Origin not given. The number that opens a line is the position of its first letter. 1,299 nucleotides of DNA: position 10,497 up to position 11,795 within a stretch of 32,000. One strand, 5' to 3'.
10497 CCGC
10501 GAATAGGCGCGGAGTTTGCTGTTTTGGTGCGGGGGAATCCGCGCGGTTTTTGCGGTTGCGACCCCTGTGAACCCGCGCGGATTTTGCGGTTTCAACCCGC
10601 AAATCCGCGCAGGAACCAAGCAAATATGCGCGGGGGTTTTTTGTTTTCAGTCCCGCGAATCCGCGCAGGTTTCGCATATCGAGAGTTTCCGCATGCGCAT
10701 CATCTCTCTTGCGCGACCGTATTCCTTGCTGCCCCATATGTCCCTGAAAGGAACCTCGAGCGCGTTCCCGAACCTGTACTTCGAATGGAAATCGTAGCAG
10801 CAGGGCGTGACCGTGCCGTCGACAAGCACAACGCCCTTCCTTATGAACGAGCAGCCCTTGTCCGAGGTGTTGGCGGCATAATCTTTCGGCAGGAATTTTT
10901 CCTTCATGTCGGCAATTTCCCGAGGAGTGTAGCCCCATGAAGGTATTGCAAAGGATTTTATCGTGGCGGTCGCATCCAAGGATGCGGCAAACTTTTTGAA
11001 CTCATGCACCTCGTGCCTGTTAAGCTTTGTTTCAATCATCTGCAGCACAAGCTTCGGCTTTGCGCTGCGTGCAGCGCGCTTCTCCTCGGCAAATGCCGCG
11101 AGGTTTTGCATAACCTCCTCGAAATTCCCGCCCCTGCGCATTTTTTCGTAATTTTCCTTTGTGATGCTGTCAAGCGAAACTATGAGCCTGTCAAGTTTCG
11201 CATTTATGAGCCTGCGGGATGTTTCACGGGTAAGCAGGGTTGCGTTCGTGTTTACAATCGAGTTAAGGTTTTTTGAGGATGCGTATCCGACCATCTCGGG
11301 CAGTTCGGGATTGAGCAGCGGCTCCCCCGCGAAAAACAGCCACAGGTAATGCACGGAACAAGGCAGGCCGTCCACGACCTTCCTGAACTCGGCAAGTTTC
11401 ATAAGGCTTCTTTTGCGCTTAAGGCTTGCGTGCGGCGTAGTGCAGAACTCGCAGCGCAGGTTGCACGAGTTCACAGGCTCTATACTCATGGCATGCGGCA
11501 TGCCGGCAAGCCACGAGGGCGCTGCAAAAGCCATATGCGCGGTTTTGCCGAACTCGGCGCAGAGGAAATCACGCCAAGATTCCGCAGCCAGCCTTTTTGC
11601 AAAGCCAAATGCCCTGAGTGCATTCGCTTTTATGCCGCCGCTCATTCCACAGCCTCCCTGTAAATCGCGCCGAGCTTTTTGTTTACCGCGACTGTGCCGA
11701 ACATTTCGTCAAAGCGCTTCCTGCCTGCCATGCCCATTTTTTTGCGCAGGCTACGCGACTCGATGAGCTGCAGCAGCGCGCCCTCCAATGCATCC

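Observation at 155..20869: Methylation-dominated glycan island lacking visible priming, flipping or transfer steps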

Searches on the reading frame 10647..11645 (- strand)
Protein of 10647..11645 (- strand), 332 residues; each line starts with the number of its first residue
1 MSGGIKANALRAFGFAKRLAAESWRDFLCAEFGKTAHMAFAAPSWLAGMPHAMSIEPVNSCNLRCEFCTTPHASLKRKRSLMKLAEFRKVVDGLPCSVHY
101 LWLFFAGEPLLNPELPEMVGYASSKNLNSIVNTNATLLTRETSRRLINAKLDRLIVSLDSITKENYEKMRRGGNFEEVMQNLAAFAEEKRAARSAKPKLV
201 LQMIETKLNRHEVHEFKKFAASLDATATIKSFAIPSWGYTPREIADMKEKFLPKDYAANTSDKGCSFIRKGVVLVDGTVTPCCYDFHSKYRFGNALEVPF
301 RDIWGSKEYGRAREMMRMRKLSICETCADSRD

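Call 4: search_protein_families(library=pfam, proteins=[window:10647-11645:-], max_evalue=0.01)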
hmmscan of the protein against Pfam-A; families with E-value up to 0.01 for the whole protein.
window:10647-11645:- (332 aa): 2 families
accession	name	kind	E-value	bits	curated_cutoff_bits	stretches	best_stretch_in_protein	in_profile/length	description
PF04055.27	Radical_SAM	-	6e-20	72.5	29.5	1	55-188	1-139/166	Radical SAM superfamily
PF13186.11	SPASM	-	8.3e-13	48.9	21.5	1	272-327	9-66/67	Iron-sulfur cluster-binding domain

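Call 7: search_protein_families(library=ncbifam, proteins=[window:10647-11645:-], max_evalue=0.01)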
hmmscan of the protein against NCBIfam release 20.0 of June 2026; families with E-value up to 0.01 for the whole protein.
window:10647-11645:- (332 aa): 71 families (the best 25 are shown)
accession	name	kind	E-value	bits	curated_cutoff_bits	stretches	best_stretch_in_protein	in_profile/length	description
TIGR04317.1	W_rSAM_matur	equivalog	2.5e-36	125.5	380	2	52-236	5-187/349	tungsten cofactor oxidoreductase radical SAM maturase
TIGR04311.1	rSAM_Geo_metal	subfamily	1.2e-27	97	400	2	50-233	2-187/423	radical SAM/SPASM family putative metalloenzyme maturase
TIGR04055.1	rSAM_NirJ2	equivalog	4.6e-23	82.3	500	1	54-236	3-177/326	putative heme d1 biosynthesis radical SAM protein NirJ2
TIGR04321.1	spiroSPASM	subfamily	4.6e-21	75.1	250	1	36-328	216-503/510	spiro-SPASM protein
TIGR04546.1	rSAM_ahbC_deAc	equivalog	1e-19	70.7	650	1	59-187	47-174/390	12,18-didecarboxysiroheme deacetylase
TIGR04054.1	rSAM_NirJ1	equivalog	2.3e-19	69.3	650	1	57-182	42-166/387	putative heme d1 biosynthesis radical SAM protein NirJ1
TIGR04347.1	pseudo_SAM_Halo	equivalog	3.9e-19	69.2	525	1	59-183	46-169/390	TIGR04347 family pseudo-SAM/SPASM protein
TIGR02666.1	moaA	equivalog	4.7e-19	68.5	284.05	1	59-222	18-182/336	GTP 3',8-cyclase MoaA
TIGR04545.1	rSAM_ahbD_hemeb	equivalog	1.8e-18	67.1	500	1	57-235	6-177/339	heme b synthase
TIGR03962.1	mycofact_rSAM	equivalog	5.3e-18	65.3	265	1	50-229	11-182/339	mycofactocin radical SAM maturase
NF033640.1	N_Twi_rSAM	subfamily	7.5e-17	61.5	170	2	49-260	109-329/398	twitch domain-containing radical SAM protein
NF001199.0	PRK00164.2-1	equivalog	3.8e-14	52.5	231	1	55-222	16-177/308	GTP 3',8-cyclase MoaA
NF045574.1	sacti_mat_StsB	exception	7.4e-14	51.4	625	1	59-225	104-261/466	StsB family radical SAM/SPASM domain sactipeptide maturase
TIGR04251.1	SCM_rSAM_ScmF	equivalog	1.2e-13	51.3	400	1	59-227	12-176/353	SynChlorMet cassette radical SAM/SPASM protein ScmF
TIGR02109.1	PQQ_syn_pqqE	equivalog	1.2e-13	50.7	381.35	1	48-227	4-176/358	pyrroloquinoline quinone biosynthesis protein PqqE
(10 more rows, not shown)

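Call 21: find_homologous_proteins(query=window:10647-11645:-, max_evalue=1e-10)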
Query window:10647-11645:- (332 aa): 1636 proteins with E <= 1e-10 among 5471 candidates; the best 120 are listed.
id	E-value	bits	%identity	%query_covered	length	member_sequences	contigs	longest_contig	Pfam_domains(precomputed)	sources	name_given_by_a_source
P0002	4.2e-224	761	100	100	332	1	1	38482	PF13186.12,PF04055.28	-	-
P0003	6.9e-115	402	57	97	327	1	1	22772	PF13186.12,PF04055.28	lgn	-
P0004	2.1e-86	308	45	97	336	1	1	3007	PF13186.12,PF04055.28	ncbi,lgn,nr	ncbi:radical SAM protein [Candidatus Micrarchaeota archaeon]|nr:radical SAM protein [Candidatus Micr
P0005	1.7e-81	292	43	91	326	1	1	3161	PF13186.12,PF04055.28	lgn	-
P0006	5.9e-58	215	35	90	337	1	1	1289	PF13186.12,PF04055.28,PF13353.12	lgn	-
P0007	1.3e-48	184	38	40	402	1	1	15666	PF13186.12,PF04055.28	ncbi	-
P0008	2.3e-47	180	33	89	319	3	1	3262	PF13186.12,PF04055.28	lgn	-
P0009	2.9e-46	176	34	86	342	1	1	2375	PF13186.12,PF04055.28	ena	-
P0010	4.0e-46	176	34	85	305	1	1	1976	PF13186.12,PF04055.28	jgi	jgi:radical SAM protein with 4Fe4S-binding SPASM domain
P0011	5.0e-46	176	34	85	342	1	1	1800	PF13186.12,PF04055.28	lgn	-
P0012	5.2e-46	176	33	85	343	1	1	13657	PF13186.12,PF04055.28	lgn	-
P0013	7.3e-46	175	35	88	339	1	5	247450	PF13186.12,PF04055.28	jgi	jgi:radical SAM protein with 4Fe4S-binding SPASM domain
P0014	9.9e-46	175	32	85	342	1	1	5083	PF13186.12,PF04055.28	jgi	jgi:radical SAM protein with 4Fe4S-binding SPASM domain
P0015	1.2e-45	174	34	85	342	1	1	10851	PF13186.12,PF04055.28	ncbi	ncbi:MAG: radical SAM/SPASM domain-containing protein [Ginsengibacter sp.]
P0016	1.4e-45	174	34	85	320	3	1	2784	PF13186.12,PF04055.28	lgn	-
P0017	1.5e-45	174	31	85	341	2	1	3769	PF13186.12,PF04055.28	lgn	-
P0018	1.5e-45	174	32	87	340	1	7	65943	PF13186.12,PF04055.28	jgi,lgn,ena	-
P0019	1.6e-45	174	35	85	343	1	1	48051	PF13186.12,PF04055.28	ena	-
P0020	1.6e-45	174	34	85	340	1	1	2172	PF13186.12,PF04055.28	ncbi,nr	ncbi:MAG TPA: radical SAM/SPASM domain-containing protein, partial [Hanamia sp.]|nr:radical SAM/SPAS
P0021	2.0e-45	174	34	85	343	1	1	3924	PF13186.12,PF04055.28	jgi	jgi:radical SAM protein with 4Fe4S-binding SPASM domain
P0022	2.1e-45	174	31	88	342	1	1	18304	PF13186.12,PF04055.28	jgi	jgi:radical SAM protein with 4Fe4S-binding SPASM domain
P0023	2.1e-45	174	34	85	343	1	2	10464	PF13186.12,PF04055.28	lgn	-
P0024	2.2e-45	174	34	85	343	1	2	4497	PF13186.12,PF04055.28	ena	-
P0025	2.3e-45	174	32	85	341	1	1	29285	PF13186.12,PF04055.28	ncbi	ncbi:MAG: SPASM domain-containing protein [Flavisolibacter sp.]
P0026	2.3e-45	173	34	85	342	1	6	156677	PF13186.12,PF04055.28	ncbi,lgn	ncbi:MAG: radical SAM/SPASM domain-containing protein [Ginsengibacter sp.]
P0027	2.4e-45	173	33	85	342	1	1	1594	PF13186.12,PF04055.28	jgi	jgi:radical SAM protein with 4Fe4S-binding SPASM domain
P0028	2.5e-45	173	34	85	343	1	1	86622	PF13186.12,PF04055.28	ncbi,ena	-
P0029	2.6e-45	173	32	85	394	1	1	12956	PF13186.12,PF04055.28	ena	-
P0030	2.7e-45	173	35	85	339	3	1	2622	PF13186.12,PF04055.28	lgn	-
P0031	2.7e-45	173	35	85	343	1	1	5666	PF13186.12,PF04055.28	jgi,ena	jgi:radical SAM protein with 4Fe4S-binding SPASM domain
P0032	3.1e-45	173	34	85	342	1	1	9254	PF13186.12,PF04055.28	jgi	jgi:radical SAM protein with 4Fe4S-binding SPASM domain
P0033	3.1e-45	173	32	85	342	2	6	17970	PF13186.12,PF04055.28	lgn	-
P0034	3.2e-45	173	33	85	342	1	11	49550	PF13186.12,PF04055.28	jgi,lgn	jgi:radical SAM protein with 4Fe4S-binding SPASM domain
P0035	3.2e-45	173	33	85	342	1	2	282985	PF13186.12,PF04055.28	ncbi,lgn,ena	-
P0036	3.3e-45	173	33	85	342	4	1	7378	PF13186.12,PF04055.28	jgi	jgi:radical SAM protein with 4Fe4S-binding SPASM domain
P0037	3.4e-45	173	33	85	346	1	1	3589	PF13186.12,PF04055.28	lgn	-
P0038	4.1e-45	173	34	85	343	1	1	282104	PF13186.12,PF04055.28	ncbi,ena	-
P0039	4.1e-45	173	33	89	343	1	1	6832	PF13186.12,PF04055.28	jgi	jgi:radical SAM protein with 4Fe4S-binding SPASM domain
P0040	4.7e-45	172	34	85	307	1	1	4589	PF13186.12,PF04055.28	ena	-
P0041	4.9e-45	172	33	85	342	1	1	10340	PF13186.12,PF04055.28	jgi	jgi:radical SAM protein with 4Fe4S-binding SPASM domain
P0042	5.4e-45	172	34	85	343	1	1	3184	PF13186.12,PF04055.28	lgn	-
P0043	5.4e-45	172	35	85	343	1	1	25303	PF13186.12,PF04055.28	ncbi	-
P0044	5.5e-45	172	34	85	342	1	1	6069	PF13186.12,PF04055.28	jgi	jgi:radical SAM protein with 4Fe4S-binding SPASM domain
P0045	5.8e-45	172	34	85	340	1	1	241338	PF13186.12,PF04055.28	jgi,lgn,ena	-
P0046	5.8e-45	172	34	85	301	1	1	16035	PF13186.12,PF04055.28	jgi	jgi:radical SAM protein with 4Fe4S-binding SPASM domain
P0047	5.9e-45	172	36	85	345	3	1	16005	PF13186.12,PF04055.28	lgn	-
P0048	6.6e-45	172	34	85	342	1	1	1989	PF13186.12,PF04055.28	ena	-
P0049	6.7e-45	172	33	85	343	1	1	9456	PF13186.12,PF04055.28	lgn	-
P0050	8.1e-45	172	34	85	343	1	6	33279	PF13186.12,PF04055.28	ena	-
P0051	8.2e-45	172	33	85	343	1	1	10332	PF13186.12,PF04055.28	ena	-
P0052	9.0e-45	172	32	85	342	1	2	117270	PF13186.12,PF04055.28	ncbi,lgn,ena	-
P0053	9.3e-45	171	34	85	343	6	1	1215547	PF13186.12,PF04055.28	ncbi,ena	-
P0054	1.1e-44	171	33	85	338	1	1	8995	PF13186.12,PF04055.28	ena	-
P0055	1.2e-44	171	35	85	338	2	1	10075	PF13186.12,PF04055.28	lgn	-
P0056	1.3e-44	171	33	85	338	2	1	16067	PF13186.12,PF04055.28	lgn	-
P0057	1.3e-44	171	34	85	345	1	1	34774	PF13186.12,PF04055.28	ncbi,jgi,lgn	-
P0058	1.3e-44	171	36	86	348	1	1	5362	PF13186.12,PF04055.28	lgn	-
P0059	1.4e-44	171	33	86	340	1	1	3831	PF13186.12,PF04055.28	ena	-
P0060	1.5e-44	171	33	85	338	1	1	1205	PF13186.12,PF04055.28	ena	-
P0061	1.5e-44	171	32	85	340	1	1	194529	PF13186.12,PF04055.28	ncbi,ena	-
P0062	1.5e-44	171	33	85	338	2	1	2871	PF13186.12,PF04055.28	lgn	-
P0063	1.5e-44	171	33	85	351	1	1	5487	PF13186.12,PF04055.28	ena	-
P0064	1.7e-44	171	33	85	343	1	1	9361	PF13186.12,PF04055.28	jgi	jgi:radical SAM protein with 4Fe4S-binding SPASM domain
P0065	1.7e-44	171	34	85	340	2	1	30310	PF13186.12,PF04055.28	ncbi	-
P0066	1.7e-44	171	33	85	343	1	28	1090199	PF13186.12,PF04055.28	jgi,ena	jgi:radical SAM protein with 4Fe4S-binding SPASM domain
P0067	1.7e-44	171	33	85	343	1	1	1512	PF13186.12,PF04055.28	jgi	jgi:radical SAM protein with 4Fe4S-binding SPASM domain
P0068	1.8e-44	171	32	85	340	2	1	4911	PF13186.12,PF04055.28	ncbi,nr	ncbi:MAG TPA: SPASM domain-containing protein [Bacteroidia bacterium]|nr:SPASM domain-containing pro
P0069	2.0e-44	170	32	85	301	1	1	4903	PF13186.12,PF04055.28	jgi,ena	-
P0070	2.1e-44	170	33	85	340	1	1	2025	PF13186.12,PF04055.28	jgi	jgi:radical SAM protein with 4Fe4S-binding SPASM domain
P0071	2.3e-44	170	33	85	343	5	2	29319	PF13186.12,PF04055.28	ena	-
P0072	2.4e-44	170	33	85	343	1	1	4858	PF13186.12,PF04055.28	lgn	-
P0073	2.4e-44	170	31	85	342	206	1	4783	PF13186.12,PF04055.28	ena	-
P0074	2.5e-44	170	33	85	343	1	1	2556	PF13186.12,PF04055.28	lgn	-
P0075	2.5e-44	170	33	85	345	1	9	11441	PF13186.12,PF04055.28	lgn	-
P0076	2.5e-44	170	33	85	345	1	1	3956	PF13186.12,PF04055.28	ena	-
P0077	2.5e-44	170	33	85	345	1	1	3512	PF13186.12,PF04055.28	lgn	-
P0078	2.6e-44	170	30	87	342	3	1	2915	PF13186.12,PF04055.28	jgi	jgi:radical SAM protein with 4Fe4S-binding SPASM domain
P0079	2.7e-44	170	34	85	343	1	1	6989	PF13186.12,PF04055.28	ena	-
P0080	2.8e-44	170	32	85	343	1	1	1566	PF13186.12,PF04055.28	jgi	jgi:radical SAM protein with 4Fe4S-binding SPASM domain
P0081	2.8e-44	170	32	85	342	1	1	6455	PF13186.12,PF04055.28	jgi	jgi:radical SAM protein with 4Fe4S-binding SPASM domain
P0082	3.1e-44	170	34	85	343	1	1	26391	PF13186.12,PF04055.28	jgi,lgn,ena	-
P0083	3.4e-44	170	34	85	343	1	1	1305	PF13186.12,PF04055.28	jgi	-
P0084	3.4e-44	170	32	85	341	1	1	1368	PF13186.12,PF04055.28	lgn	-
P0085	3.5e-44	170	34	85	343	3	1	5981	PF13186.12,PF04055.28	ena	-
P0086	4.0e-44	169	32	85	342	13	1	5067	PF13186.12,PF04055.28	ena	-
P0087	4.0e-44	169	34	84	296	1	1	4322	PF13186.12,PF04055.28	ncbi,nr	ncbi:MAG TPA: radical SAM/SPASM domain-containing protein, partial [Hanamia sp.]|nr:radical SAM/SPAS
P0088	4.0e-44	169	31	85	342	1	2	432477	PF13186.12,PF04055.28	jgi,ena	jgi:radical SAM protein with 4Fe4S-binding SPASM domain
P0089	4.1e-44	169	34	85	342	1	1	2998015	PF13186.12,PF04055.28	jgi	-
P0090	4.3e-44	169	32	88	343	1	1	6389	PF13186.12,PF04055.28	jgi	jgi:radical SAM protein with 4Fe4S-binding SPASM domain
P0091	4.4e-44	169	34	84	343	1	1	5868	PF13186.12,PF04055.28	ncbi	-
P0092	4.5e-44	169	33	87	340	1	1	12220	PF13186.12,PF04055.28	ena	-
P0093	4.6e-44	169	32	85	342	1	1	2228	PF13186.12,PF04055.28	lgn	-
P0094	4.6e-44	169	33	85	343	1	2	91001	PF13186.12,PF04055.28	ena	-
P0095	4.7e-44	169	33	85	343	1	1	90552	PF13186.12,PF04055.28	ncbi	-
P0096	4.7e-44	169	33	85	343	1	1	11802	PF13186.12,PF04055.28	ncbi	ncbi:MAG: radical SAM/SPASM domain-containing protein [Ginsengibacter sp.]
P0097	4.7e-44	169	33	85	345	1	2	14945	PF13186.12,PF04055.28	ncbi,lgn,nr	ncbi:MAG: SPASM domain-containing protein [Chitinophagaceae bacterium]|nr:SPASM domain-containing pr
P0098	4.7e-44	169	33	85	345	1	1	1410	PF13186.12,PF04055.28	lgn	-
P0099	4.8e-44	169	32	85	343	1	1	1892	PF13186.12,PF04055.28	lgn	-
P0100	4.8e-44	169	33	85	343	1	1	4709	PF13186.12,PF04055.28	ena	-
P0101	4.9e-44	169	34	87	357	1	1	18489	PF13186.12,PF04055.28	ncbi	-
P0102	4.9e-44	169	34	85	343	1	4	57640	PF13186.12,PF04055.28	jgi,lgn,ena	-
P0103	5.1e-44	169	34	85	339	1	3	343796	PF13186.12,PF04055.28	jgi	-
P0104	5.1e-44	169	33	85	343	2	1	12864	PF13186.12,PF04055.28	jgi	jgi:radical SAM protein with 4Fe4S-binding SPASM domain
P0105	5.2e-44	169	33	85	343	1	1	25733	PF13186.12,PF04055.28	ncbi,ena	-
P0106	5.3e-44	169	33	85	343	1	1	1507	PF13186.12,PF04055.28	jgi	jgi:radical SAM protein with 4Fe4S-binding SPASM domain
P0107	5.4e-44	169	33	85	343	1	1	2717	PF13186.12,PF04055.28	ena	-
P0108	5.4e-44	169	33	85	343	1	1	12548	PF13186.12,PF04055.28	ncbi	ncbi:MAG: radical SAM/SPASM domain-containing protein [Ginsengibacter sp.]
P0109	5.6e-44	169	34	85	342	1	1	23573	PF13186.12,PF04055.28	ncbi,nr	ncbi:MAG: radical SAM protein [Bacteroidetes bacterium]|nr:MAG: radical SAM protein [Bacteroidota ba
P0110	5.6e-44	169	32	85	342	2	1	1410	PF13186.12,PF04055.28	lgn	-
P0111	5.7e-44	169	32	85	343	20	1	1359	PF13186.12,PF04055.28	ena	-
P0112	6.0e-44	169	33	85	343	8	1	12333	PF13186.12,PF04055.28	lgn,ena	-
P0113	6.0e-44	169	33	85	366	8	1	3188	PF13186.12,PF04055.28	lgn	-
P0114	6.2e-44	169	33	85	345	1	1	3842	PF13186.12,PF04055.28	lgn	-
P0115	6.3e-44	169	30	87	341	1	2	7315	PF13186.12,PF04055.28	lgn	-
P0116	6.5e-44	169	30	85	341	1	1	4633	PF13186.12,PF04055.28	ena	-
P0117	6.7e-44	169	33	85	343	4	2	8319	PF13186.12,PF04055.28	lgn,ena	-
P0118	6.9e-44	169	34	85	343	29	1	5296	PF13186.12,PF04055.28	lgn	-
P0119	6.9e-44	169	32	85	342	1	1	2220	PF13186.12,PF04055.28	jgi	jgi:radical SAM protein with 4Fe4S-binding SPASM domain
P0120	6.9e-44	169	31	98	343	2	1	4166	PF13186.12,PF04055.28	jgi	jgi:radical SAM protein with 4Fe4S-binding SPASM domain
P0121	7.0e-44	169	32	85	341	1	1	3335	PF13186.12,PF04055.28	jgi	jgi:radical SAM protein with 4Fe4S-binding SPASM domain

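Call 22: find_encoding_contigs(protein=P0003, flank=10000, max_places=3)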
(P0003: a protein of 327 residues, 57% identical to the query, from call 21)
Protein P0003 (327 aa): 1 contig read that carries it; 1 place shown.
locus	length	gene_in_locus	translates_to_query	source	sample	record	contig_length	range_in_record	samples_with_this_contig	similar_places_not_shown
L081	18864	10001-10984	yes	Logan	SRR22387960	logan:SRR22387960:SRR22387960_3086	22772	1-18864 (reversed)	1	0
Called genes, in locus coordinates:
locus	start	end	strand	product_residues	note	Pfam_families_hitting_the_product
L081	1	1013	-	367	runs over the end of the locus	-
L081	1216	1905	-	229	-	PF13489:Methyltransf_23, PF08241:Methyltransf_11, PF08242:Methyltransf_12 (faint), PF13649:Methyltransf_25 (weak)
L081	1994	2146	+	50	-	-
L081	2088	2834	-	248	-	PF13489:Methyltransf_23, PF08241:Methyltransf_11, PF08242:Methyltransf_12 (weak), PF13649:Methyltransf_25 (weak), PF13847:Methyltransf_31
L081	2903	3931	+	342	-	PF04055:Radical_SAM, PF13186:SPASM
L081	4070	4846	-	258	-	PF05175:MTS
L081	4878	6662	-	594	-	PF02543:Carbam_trans_N, PF00814:TsaD (weak), PF22521:HypF_C_2, PF16861:Carbam_trans_C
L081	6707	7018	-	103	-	-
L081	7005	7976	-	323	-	PF01073:3Beta_HSD, PF01370:Epimerase, PF02719:Polysacc_synt_2, PF04321:RmlD_sub_bind, PF05368:NmrA (faint), PF16363:GDP_Man_Dehyd, PF07993:NAD_binding_4 (weak)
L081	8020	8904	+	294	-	PF01522:Polysacc_deac_1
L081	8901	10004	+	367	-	PF00534:Glycos_transf_1, PF13692:Glyco_trans_1_4, PF13524:Glyco_trans_1_2 (weak)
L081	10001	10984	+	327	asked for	PF04055:Radical_SAM, PF13186:SPASM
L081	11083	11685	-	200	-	PF08241:Methyltransf_11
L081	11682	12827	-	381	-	PF13477:Glyco_trans_4_2, PF20706:GT4-conflict (weak), PF13439:Glyco_transf_4, PF13579:Glyco_trans_4_4, PF00534:Glycos_transf_1, PF13692:Glyco_trans_1_4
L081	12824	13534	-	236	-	PF02353:CMAS, PF13489:Methyltransf_23, PF01209:Ubie_methyltran (faint), PF13847:Methyltransf_31, PF08241:Methyltransf_11, PF08242:Methyltransf_12, PF13649:Methyltransf_25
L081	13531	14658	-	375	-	PF13439:Glyco_transf_4, PF13579:Glyco_trans_4_4, PF00534:Glycos_transf_1, PF13692:Glyco_trans_1_4, PF13524:Glyco_trans_1_2 (weak)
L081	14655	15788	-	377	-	PF13439:Glyco_transf_4, PF13579:Glyco_trans_4_4, PF20706:GT4-conflict (weak), PF00534:Glycos_transf_1, PF13692:Glyco_trans_1_4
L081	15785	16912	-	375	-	PF13439:Glyco_transf_4 (weak), PF00534:Glycos_transf_1, PF13692:Glyco_trans_1_4, PF13524:Glyco_trans_1_2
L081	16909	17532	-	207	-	PF08242:Methyltransf_12, PF13489:Methyltransf_23, PF13649:Methyltransf_25 (weak), PF08241:Methyltransf_11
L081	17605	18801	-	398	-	PF13439:Glyco_transf_4, PF13579:Glyco_trans_4_4, PF20706:GT4-conflict, PF00534:Glycos_transf_1, PF13692:Glyco_trans_1_4, PF13524:Glyco_trans_1_2 (weak)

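Call 23: find_encoding_contigs(protein=P0026, flank=10000, max_places=2)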
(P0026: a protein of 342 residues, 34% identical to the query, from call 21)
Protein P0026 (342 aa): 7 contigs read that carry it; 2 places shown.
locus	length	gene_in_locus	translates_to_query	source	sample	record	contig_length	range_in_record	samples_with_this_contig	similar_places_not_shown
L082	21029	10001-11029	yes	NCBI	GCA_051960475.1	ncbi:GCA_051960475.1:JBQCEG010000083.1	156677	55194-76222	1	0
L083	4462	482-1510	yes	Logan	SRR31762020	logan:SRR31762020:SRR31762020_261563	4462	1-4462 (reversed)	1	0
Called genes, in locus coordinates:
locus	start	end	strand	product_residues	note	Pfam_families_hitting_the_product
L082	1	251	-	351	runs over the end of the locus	PF00535:Glycos_transf_2, PF10111:Glyco_tranf_2_2, PF13506:Glyco_transf_21, PF13641:Glyco_tranf_2_3, PF13632:Glyco_trans_2_3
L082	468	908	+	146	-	PF22381:Staph_reg_Sar_Rot, PF12802:MarR_2, PF01047:MarR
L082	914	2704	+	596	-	PF02771:Acyl-CoA_dh_N, PF02770:Acyl-CoA_dh_M, PF00441:Acyl-CoA_dh_1, PF22924:ACOX_C_alpha1 (weak), PF08028:Acyl-CoA_dh_2, PF21263:Acyl-CoA-dh_C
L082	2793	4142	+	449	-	PF00155:Aminotran_1_2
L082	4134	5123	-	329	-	PF01118:Semialdhyde_dh, PF02774:Semialdhyde_dhC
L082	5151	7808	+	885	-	PF13205:Big_5 (faint), PF00932:LTD, PF13860:FlgD_ig (faint), PF00932:LTD, PF13585:CHU_C (weak)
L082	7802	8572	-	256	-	PF01183:Glyco_hydro_25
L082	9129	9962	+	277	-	PF01464:SLT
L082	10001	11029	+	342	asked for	PF04055:Radical_SAM, PF13186:SPASM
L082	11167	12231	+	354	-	PF01594:AI-2E_transport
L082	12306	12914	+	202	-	PF00730:HhH-GPD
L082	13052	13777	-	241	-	PF01936:NYN, PF12872:OST-HTH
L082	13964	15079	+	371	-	PF00712:DNA_pol3_beta, PF02767:DNA_pol3_beta_2, PF02768:DNA_pol3_beta_3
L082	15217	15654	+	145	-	PF09413:DUF2007 (weak)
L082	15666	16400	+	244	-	PF02348:CTP_transf_3, PF12804:NTP_transf_3 (weak)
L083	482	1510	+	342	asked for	PF04055:Radical_SAM, PF13186:SPASM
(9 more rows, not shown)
